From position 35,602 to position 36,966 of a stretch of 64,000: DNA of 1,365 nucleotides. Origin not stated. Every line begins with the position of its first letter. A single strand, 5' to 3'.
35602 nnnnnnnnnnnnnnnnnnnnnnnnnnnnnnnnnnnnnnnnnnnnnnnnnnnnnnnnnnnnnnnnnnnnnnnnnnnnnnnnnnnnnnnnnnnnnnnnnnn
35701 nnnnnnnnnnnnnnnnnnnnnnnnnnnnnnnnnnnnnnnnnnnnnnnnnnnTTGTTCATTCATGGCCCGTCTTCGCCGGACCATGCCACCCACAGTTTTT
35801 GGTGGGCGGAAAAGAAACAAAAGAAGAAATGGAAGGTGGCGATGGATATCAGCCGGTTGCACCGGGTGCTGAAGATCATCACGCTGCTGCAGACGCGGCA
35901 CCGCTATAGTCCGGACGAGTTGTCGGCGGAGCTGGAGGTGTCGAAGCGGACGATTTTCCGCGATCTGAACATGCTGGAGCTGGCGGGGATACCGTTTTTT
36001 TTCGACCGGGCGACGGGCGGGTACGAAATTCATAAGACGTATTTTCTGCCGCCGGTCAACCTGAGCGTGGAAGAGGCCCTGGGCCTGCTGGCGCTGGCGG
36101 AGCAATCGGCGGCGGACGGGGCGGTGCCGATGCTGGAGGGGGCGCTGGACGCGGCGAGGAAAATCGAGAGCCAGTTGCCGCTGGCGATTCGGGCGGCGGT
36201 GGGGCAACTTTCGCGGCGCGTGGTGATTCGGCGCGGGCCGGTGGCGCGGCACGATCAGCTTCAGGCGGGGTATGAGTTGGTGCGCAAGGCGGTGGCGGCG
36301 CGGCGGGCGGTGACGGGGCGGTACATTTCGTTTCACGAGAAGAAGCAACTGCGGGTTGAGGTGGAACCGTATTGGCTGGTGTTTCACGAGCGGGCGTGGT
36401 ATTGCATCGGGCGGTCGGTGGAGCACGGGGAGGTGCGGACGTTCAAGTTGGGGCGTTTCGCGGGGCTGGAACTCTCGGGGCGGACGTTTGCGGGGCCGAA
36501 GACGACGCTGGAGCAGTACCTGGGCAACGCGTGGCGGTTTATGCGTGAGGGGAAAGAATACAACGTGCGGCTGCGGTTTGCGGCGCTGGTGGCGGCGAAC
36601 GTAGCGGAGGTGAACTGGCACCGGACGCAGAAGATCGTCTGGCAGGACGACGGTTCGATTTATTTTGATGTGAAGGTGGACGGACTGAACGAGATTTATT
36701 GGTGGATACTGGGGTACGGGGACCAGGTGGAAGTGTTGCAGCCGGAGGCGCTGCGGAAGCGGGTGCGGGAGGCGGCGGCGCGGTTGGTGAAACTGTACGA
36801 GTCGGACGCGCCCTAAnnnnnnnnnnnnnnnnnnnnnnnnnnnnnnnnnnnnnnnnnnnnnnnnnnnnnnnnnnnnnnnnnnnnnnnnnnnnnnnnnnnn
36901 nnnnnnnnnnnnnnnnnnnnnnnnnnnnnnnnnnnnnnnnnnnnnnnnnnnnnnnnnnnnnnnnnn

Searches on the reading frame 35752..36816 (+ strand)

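Call 46: search_protein_families(library=pfam, proteins=[window:35752-36816:+], max_evalue=0.001)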
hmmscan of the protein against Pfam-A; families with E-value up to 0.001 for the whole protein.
window:35752-36816:+ (354 aa): 6 families
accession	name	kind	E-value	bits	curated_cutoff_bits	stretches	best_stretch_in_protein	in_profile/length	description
PF25583.1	WCX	-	1.3e-19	70.7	23.9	1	269-345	2-75/76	WCX domain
PF13280.12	WYL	-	1.3e-15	57.6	21.8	1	175-240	4-69/70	WYL domain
PF08279.18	HTH_11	-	9.9e-08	32.2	25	1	38-91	1-54/55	HTH domain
PF19187.6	HTH_PafC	-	3e-07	30.7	32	1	35-118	2-93/115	PafC helix-turn-helix domain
PF08220.18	HTH_DeoR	-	2.3e-06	27.7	21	1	40-94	3-54/57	DeoR-like helix-turn-helix domain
PF21476.4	PF0610-like_N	-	0.00021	21.9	33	1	41-74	5-37/50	PF0610-like, N-terminal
